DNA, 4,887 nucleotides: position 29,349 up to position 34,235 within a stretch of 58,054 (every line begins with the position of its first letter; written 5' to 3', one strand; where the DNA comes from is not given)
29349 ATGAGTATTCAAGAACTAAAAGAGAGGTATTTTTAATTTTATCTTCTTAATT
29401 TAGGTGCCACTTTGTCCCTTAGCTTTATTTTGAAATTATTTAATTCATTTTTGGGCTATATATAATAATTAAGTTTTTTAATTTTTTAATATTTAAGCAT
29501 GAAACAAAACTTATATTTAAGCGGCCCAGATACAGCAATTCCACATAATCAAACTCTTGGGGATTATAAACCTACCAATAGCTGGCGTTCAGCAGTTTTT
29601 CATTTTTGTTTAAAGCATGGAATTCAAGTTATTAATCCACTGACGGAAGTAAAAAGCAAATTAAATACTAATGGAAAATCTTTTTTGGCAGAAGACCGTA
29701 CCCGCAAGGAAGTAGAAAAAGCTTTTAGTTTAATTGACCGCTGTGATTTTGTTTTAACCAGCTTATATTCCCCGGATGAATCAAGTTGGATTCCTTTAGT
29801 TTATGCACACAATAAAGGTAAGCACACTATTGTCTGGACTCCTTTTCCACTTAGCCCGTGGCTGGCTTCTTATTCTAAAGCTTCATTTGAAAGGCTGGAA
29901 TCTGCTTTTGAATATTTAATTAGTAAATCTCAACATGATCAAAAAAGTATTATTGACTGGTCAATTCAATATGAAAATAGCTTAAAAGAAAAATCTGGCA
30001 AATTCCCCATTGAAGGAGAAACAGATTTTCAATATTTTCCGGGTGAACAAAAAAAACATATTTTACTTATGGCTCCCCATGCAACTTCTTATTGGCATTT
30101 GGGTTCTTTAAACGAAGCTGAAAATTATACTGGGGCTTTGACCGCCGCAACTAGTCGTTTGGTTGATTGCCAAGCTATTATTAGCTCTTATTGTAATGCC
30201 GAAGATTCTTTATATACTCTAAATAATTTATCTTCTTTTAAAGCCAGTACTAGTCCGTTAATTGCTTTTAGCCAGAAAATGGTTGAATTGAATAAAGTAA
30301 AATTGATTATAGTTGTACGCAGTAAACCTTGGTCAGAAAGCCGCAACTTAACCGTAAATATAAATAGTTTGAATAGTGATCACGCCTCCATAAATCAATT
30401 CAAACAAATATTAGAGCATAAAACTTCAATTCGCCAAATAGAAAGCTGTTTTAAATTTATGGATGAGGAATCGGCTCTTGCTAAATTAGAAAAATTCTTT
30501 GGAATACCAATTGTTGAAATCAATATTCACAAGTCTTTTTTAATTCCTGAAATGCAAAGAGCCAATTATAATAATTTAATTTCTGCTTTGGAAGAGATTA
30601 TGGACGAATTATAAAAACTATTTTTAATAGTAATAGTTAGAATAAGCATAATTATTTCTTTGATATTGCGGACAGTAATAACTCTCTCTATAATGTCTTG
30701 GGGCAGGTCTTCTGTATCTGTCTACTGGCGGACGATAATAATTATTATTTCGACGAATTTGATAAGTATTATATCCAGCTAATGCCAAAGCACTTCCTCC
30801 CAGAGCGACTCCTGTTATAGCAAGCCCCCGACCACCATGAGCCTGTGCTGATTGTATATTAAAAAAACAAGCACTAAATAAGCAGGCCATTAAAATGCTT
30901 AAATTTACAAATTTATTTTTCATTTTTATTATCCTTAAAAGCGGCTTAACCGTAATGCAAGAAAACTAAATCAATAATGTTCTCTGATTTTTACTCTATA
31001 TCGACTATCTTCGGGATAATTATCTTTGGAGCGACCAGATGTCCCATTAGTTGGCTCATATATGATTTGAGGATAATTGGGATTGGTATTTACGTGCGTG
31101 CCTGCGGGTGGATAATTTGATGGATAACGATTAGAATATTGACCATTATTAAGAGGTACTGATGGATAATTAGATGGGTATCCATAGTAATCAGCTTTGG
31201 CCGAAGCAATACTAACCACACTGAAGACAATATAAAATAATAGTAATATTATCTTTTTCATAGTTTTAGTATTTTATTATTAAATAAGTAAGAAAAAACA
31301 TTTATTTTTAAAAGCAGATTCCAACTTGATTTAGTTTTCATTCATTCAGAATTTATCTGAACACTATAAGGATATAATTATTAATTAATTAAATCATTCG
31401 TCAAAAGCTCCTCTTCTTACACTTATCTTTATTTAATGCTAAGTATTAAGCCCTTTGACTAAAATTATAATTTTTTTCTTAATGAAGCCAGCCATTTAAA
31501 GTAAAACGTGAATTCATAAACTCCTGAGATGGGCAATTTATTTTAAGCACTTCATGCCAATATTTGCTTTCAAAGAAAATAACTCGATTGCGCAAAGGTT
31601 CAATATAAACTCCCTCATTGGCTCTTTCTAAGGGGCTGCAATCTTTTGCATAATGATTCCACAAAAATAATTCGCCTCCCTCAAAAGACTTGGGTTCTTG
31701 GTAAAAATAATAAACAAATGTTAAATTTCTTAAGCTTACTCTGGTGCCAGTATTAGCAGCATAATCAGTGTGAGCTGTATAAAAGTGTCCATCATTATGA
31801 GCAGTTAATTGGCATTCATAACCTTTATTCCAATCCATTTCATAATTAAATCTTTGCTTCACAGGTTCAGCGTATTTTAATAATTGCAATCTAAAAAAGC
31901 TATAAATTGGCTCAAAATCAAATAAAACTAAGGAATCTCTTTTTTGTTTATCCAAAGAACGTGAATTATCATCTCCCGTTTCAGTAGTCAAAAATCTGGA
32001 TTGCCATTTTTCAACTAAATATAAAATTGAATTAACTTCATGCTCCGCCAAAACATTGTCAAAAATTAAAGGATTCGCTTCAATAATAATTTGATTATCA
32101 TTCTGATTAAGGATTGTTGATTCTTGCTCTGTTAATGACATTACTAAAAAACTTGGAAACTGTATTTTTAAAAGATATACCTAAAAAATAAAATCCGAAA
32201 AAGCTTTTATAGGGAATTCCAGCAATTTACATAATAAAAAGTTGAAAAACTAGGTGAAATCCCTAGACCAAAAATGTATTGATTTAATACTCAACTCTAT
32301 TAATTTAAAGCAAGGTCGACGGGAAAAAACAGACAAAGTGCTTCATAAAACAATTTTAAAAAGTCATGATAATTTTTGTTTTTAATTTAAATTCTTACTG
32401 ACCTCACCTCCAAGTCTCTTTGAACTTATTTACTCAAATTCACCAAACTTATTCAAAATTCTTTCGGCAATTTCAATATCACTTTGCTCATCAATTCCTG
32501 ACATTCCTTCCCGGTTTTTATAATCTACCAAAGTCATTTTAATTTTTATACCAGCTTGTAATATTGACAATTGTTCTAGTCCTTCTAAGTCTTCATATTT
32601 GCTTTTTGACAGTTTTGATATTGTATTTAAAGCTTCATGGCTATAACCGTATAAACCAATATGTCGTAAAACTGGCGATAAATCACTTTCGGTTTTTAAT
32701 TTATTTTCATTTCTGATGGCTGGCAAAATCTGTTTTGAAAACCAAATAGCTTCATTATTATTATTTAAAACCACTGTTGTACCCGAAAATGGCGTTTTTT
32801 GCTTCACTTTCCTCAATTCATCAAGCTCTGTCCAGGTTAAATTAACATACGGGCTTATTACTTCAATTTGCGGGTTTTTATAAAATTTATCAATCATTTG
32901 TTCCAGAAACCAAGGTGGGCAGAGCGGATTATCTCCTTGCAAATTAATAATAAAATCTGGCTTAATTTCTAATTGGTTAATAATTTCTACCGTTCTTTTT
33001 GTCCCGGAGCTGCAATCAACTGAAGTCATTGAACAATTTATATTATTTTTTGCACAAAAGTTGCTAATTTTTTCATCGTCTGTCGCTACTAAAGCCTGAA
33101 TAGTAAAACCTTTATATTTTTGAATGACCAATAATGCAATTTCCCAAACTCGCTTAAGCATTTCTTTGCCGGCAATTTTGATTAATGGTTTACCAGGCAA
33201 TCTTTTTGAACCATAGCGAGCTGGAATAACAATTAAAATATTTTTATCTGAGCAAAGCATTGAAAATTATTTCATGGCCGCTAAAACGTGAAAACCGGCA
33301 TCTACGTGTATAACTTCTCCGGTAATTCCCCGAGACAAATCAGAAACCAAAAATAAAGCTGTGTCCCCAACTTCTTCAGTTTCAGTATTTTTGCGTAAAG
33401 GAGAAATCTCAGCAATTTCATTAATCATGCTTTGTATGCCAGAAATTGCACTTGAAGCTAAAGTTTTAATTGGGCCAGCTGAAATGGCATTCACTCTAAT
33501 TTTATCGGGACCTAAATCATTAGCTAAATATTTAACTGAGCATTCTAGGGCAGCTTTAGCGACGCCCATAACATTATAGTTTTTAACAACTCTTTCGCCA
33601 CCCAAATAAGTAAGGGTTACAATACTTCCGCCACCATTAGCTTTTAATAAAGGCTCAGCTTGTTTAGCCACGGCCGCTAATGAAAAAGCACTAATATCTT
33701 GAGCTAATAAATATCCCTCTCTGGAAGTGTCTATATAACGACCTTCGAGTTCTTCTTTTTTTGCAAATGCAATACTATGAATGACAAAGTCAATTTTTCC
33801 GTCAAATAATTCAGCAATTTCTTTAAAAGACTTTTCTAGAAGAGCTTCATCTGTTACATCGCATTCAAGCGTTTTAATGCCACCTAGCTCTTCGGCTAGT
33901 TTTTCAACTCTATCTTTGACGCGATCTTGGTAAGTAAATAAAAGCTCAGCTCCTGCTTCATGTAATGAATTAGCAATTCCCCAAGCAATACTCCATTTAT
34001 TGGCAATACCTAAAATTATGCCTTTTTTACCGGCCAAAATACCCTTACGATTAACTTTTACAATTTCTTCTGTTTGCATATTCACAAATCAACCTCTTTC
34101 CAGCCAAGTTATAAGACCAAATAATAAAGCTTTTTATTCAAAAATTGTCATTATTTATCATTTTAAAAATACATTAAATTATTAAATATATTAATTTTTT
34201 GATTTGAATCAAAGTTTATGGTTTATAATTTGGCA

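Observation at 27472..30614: ATPase-centred accessory islet: ABC/AAA_15-type ATPase, abutting unknown partner gene and two-domain ORFan (candidate uncharacterised, possibly decaying, defence-type module)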

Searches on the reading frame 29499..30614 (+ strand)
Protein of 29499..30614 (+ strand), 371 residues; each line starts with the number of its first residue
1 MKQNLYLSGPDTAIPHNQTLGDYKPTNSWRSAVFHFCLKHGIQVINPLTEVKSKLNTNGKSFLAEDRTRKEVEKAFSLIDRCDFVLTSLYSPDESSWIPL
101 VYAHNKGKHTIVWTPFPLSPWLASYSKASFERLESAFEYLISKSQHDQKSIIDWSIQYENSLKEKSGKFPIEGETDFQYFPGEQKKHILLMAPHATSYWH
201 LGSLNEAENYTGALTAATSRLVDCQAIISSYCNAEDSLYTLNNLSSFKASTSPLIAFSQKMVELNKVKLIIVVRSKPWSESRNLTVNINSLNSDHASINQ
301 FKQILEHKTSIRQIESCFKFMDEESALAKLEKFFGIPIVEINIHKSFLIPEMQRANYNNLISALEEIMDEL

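Call 7: search_protein_families(library=pfam, proteins=[window:29499-30614:+], max_evalue=1)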
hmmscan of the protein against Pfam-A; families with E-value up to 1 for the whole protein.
window:29499-30614:+ (371 aa): 1 family
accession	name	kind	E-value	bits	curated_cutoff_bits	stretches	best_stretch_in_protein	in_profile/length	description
PF15891.11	Nuc_deoxyri_tr2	-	0.0015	19.3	30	1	25-112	14-100/105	Nucleoside 2-deoxyribosyltransferase like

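Call 8: search_protein_families(library=padloc, proteins=[window:29499-30614:+], max_evalue=1)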
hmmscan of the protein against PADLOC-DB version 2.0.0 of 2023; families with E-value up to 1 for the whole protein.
window:29499-30614:+ (371 aa): 0 families

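Call 18: find_homologous_proteins(query=window:29499-30614:+, max_evalue=0.001)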
Query window:29499-30614:+ (371 aa): 15 proteins with E <= 0.001 among 2696 candidates.
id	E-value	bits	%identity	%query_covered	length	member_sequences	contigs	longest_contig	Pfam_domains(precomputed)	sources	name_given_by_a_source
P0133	6.7e-244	826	99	100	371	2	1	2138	-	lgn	-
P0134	2.9e-200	682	84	100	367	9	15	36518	-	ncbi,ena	-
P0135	3.1e-148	511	61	100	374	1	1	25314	-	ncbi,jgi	jgi:hypothetical protein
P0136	1.8e-145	502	58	100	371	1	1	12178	-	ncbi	-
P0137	8.6e-143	493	58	100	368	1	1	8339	-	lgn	-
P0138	6.1e-139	481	57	100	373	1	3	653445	-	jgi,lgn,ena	jgi:hypothetical protein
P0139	2.2e-138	479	58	100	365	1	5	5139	-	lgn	-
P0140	2.0e-137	476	57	100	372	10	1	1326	PF15891.12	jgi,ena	jgi:hypothetical protein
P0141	1.4e-136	473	58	100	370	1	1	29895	-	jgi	jgi:nucleoside 2-deoxyribosyltransferase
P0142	1.7e-136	473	58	99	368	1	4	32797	PF15891.12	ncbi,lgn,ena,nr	ncbi:MAG: hypothetical protein QNJ31_02390 [Candidatus Caenarcaniphilales bacterium]|nr:hypothetical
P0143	4.3e-133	462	54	100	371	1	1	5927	-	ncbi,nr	ncbi:MAG: hypothetical protein SFU25_11425 [Candidatus Caenarcaniphilales bacterium]|nr:hypothetical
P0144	2.0e-131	456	54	100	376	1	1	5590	-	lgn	-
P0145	5.3e-128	445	53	99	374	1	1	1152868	-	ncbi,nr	ncbi:MAG: hypothetical protein SFT81_05155 [Candidatus Caenarcaniphilales bacterium]|nr:hypothetical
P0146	2.9e-97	344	44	99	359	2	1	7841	PF15891.12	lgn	-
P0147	6.3e-87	310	48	78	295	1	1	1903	-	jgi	jgi:hypothetical protein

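Call 19: find_encoding_contigs(protein=P0134, flank=8000, max_places=3)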
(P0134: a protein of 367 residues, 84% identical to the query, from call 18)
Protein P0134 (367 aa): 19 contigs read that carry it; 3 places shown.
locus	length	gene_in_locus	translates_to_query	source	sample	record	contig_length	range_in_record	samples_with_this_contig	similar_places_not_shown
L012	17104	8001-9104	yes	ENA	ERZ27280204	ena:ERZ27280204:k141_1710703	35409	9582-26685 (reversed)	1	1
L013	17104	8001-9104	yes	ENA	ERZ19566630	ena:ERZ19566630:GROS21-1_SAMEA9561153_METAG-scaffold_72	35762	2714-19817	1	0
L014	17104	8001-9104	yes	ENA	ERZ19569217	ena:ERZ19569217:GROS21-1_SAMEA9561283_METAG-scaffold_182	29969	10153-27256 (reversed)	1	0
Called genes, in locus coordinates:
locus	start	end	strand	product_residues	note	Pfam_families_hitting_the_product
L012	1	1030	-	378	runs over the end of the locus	PF02350:Epimerase_2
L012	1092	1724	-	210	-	PF00230:MIP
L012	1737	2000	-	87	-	-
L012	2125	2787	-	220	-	PF01936:NYN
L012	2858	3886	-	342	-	PF01180:DHO_dh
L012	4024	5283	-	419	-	PF16697:Yop-YscD_cpl, PF00498:FHA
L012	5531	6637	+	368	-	-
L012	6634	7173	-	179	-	-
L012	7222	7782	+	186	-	-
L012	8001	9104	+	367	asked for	-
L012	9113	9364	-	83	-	-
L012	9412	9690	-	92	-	-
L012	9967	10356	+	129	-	PF00420:Oxidored_q2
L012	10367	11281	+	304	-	PF01820:Dala_Dala_lig_N, PF02655:ATP-grasp_3, PF07478:Dala_Dala_lig_C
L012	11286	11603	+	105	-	PF27542:ArfC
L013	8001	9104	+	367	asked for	-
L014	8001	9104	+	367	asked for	-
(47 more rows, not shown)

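Call 20: find_encoding_contigs(protein=P0145, flank=8000, max_places=2)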
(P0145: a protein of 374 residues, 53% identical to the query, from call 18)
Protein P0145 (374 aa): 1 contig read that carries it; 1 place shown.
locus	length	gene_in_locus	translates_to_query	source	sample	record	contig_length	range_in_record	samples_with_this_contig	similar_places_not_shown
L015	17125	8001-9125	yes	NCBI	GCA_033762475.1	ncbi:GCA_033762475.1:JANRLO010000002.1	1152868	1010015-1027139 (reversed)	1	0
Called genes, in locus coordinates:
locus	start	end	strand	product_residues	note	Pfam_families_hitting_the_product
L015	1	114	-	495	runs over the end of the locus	PF19568:Spore_III_AA, PF03266:NTPase_1 (faint), PF20720:nSTAND3 (weak), PF00004:AAA, PF13401:AAA_22 (faint), PF25516:PTPase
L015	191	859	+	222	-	PF02660:G3P_acyltransf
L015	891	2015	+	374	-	PF13431:TPR_17 (faint), PF23914:TPR_CcmH_CycH (faint), PF07719:TPR_2 (faint), PF00515:TPR_1 (weak), PF03704:BTAD (weak), PF13371:TPR_9 (weak), PF13414:TPR_11 (weak), PF13432:TPR_16 (weak), +5 more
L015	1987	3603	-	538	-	PF03853:YjeF_N, PF01256:Carb_kinase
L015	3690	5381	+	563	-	PF11294:DUF3095 (faint)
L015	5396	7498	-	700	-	PF02321:OEP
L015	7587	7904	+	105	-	PF03819:MazG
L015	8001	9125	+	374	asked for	-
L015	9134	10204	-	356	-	PF05222:AlaDh_PNT_N, PF01262:AlaDh_PNT_C, PF07992:Pyr_redox_2 (weak), PF00070:Pyr_redox (faint)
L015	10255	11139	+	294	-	PF02219:MTHFR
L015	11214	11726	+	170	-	-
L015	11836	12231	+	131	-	-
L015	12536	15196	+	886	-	PF02861:Clp_N, PF23569:NBD_SMAX1, PF00004:AAA, PF17871:AAA_lid_9, PF07724:AAA_2, PF00004:AAA, PF07728:AAA_5, PF10431:ClpB_D2-small, +8 more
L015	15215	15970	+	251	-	PF02602:HEM4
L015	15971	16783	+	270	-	PF00218:IGPS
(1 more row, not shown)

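Call 21: find_encoding_contigs(protein=P0138, flank=8000, max_places=2)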
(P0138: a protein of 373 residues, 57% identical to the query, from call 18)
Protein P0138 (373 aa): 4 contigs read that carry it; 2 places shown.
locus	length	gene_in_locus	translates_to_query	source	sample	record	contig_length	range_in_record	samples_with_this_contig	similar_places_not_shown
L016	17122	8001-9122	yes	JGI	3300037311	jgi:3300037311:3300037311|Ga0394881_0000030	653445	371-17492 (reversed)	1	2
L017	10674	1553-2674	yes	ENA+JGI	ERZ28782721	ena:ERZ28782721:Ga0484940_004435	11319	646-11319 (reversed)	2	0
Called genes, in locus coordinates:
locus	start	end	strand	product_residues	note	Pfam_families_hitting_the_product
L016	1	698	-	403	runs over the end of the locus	PF00712:DNA_pol3_beta, PF02767:DNA_pol3_beta_2, PF02768:DNA_pol3_beta_3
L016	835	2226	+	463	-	PF00082:Peptidase_S8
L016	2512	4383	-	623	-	PF02321:OEP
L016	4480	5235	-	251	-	PF00132:Hexapep (faint), PF25087:GMPPB_C (faint), PF25084:LbH_EIF2B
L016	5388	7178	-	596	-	PF02366:PMT, PF13231:PMT_2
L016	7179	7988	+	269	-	PF04402:SIMPL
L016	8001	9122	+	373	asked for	-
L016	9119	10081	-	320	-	-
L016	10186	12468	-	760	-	PF18019:Cas3_HD (weak), PF04851:ResIII, PF00270:DEAD, PF00271:Helicase_C, PF22590:Cas3-like_C_2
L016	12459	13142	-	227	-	-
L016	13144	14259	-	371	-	-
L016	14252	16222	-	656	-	-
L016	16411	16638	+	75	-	PF07927:HicA_toxin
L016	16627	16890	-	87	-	PF21748:UPF0150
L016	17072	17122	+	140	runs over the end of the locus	?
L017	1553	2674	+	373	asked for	-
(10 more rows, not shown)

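Call 27: search_protein_families(library=ncbifam, proteins=[window:29499-30614:+], max_evalue=1)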
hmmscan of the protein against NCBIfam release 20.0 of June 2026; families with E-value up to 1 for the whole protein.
window:29499-30614:+ (371 aa): 0 families

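Call 44: search_protein_families(library=phrogs, proteins=[window:29499-30614:+], max_evalue=0.1)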
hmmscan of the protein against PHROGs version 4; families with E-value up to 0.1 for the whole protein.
window:29499-30614:+ (371 aa): 0 families

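Call 70: search_solved_structures(query=A6, max_evalue=10, show_alignments=2)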
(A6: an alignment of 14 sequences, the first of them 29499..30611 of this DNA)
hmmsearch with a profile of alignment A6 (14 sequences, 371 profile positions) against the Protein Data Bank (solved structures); distinct sequences matched with E-value up to 10: 15.
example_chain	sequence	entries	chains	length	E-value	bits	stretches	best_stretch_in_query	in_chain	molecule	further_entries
5y4t_A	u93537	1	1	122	0.035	16.1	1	290-367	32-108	Glutaredoxin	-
3d6i_A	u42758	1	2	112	0.072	15.1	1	290-367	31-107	Monothiol glutaredoxin-3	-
1kl9_A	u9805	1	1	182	0.28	13.2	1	243-330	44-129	EUKARYOTIC TRANSLATION INITIATION FACTOR 2 SUBUNIT 1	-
7nzm_E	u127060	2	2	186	0.29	13.1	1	243-330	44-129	Eukaryotic translation initiation factor 2 subunit 1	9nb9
9qc6_K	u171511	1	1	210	0.38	12.7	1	243-330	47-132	Eukaryotic translation initiation factor 2 subunit 1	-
9y5r_L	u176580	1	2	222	0.44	12.5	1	243-330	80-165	Eukaryotic translation initiation factor 2 subunit 1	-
5k0y_P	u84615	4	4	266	0.6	12.1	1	243-330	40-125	Eukaryotic translation initiation factor 2 subunit 1 | eukaryotic translation initiation factor 2 subunit alpha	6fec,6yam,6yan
6yal_A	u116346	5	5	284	0.66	11.9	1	243-330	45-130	Eukaryotic translation initiation factor 2 subunit alpha | Eukaryotic translation initiation factor 2 subunit 1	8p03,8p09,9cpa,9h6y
9uzl_A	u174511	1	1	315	0.73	11.8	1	243-330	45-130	Eukaryotic translation initiation factor 2 subunit 1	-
6o85_L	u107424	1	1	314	0.74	11.8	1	243-330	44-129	Eukaryotic translation initiation factor 2 subunit 1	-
28zu_D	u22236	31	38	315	0.74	11.8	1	243-330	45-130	Eukaryotic translation initiation factor 2 subunit 1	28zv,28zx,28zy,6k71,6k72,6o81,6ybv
6o9z_L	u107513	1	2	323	0.78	11.7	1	243-330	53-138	Eukaryotic translation initiation factor 2 subunit 1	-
9h74_A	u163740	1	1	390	1.1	11.2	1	243-330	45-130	Eukaryotic translation initiation factor 2 subunit 1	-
5lon_B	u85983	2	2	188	1.1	11.2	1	185-245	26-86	KLLA0E01827p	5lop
6am0_B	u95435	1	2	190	1.1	11.2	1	185-245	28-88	KLLA0E01827p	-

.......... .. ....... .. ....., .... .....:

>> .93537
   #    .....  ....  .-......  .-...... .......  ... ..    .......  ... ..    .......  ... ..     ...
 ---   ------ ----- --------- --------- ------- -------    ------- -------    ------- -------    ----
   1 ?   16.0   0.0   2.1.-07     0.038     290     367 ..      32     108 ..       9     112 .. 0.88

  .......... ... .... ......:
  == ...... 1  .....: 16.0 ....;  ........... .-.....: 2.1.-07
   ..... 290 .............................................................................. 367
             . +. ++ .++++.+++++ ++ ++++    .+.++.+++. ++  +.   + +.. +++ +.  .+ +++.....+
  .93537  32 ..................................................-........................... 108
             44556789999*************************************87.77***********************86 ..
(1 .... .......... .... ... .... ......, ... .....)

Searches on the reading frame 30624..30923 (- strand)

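Call 7: search_protein_families(library=pfam, proteins=[window:30624-30923:-], max_evalue=1)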
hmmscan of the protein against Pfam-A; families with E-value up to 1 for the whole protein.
window:30624-30923:- (99 aa): 1 family
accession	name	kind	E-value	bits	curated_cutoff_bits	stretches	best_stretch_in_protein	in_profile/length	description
PF09752.15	ABHD18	-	0.076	12.6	21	1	6-52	149-195/351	Alpha/beta hydrolase domain containing 18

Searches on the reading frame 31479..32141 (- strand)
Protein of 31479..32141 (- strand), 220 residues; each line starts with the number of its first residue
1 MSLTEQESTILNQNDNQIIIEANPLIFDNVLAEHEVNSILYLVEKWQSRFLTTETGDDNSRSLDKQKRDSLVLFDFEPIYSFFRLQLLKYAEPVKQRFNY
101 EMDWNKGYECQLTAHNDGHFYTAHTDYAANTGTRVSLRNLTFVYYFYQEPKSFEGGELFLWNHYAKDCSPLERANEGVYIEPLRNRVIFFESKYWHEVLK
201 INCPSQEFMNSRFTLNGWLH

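Call 7: search_protein_families(library=pfam, proteins=[window:31479-32141:-], max_evalue=1)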
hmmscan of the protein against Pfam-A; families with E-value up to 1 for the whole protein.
window:31479-32141:- (220 aa): 3 families
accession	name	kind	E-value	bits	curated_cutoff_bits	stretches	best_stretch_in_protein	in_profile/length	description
PF13640.12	2OG-FeII_Oxy_3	-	4.9e-19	69.5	27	1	110-220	1-98/98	2OG-Fe(II) oxygenase superfamily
PF13661.12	2OG-FeII_Oxy_4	-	1.4e-10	42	27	1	111-220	2-98/98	2OG-Fe(II) oxygenase superfamily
PF13759.12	2OG-FeII_Oxy_5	-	0.12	13.3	27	1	174-202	62-90/101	Putative 2OG-Fe(II) oxygenase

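Call 8: search_protein_families(library=padloc, proteins=[window:31479-32141:-], max_evalue=1)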
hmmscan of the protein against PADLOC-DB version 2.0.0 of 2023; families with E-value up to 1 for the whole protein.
window:31479-32141:- (220 aa): 2 families
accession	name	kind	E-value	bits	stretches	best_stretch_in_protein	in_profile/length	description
PDLC01653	2OG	-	5.7e-19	66.7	1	110-220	1-81/81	"CAS-I,CAS-II,CAS-III,CAS-IV,CAS-V,CAS-VI; associated"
PDLC01587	2OG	-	0.00041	17.7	1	146-205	116-165/195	"CAS-I,CAS-II,CAS-III,CAS-IV,CAS-V,CAS-VI; associated"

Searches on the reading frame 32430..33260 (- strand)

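Call 73: search_protein_families(library=pfam, proteins=[window:32430-33260:-], max_evalue=0.00001)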
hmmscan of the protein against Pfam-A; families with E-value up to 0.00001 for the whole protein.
window:32430-33260:- (276 aa): 1 family
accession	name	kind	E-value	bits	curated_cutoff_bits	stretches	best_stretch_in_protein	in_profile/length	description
PF02348.25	CTP_transf_3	-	4.7e-39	134.9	22.6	1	10-240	2-217/217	Cytidylyltransferase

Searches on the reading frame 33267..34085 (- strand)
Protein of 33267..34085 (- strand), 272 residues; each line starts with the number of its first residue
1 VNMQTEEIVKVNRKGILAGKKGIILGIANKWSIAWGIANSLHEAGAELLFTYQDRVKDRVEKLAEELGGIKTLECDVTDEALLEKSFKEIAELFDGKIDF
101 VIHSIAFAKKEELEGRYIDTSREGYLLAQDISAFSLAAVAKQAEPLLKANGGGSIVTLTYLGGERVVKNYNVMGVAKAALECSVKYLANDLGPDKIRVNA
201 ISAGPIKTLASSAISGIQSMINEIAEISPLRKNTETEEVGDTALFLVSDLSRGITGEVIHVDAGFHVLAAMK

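Call 73: search_protein_families(library=pfam, proteins=[window:33267-34085:-], max_evalue=0.00001)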
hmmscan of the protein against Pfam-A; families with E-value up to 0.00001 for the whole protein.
window:33267-34085:- (272 aa): 3 families
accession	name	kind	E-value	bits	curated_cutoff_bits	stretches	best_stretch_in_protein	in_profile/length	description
PF13561.12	adh_short_C2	-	9.2e-86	287.7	27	1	26-266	1-236/236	Enoyl-(Acyl carrier protein) reductase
PF00106.31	adh_short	-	2.9e-18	66.5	26.6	1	33-211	12-187/195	short chain dehydrogenase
PF23441.1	SDR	-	4.3e-09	36.6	27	1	25-267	11-257/258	SDR-like rossmann domain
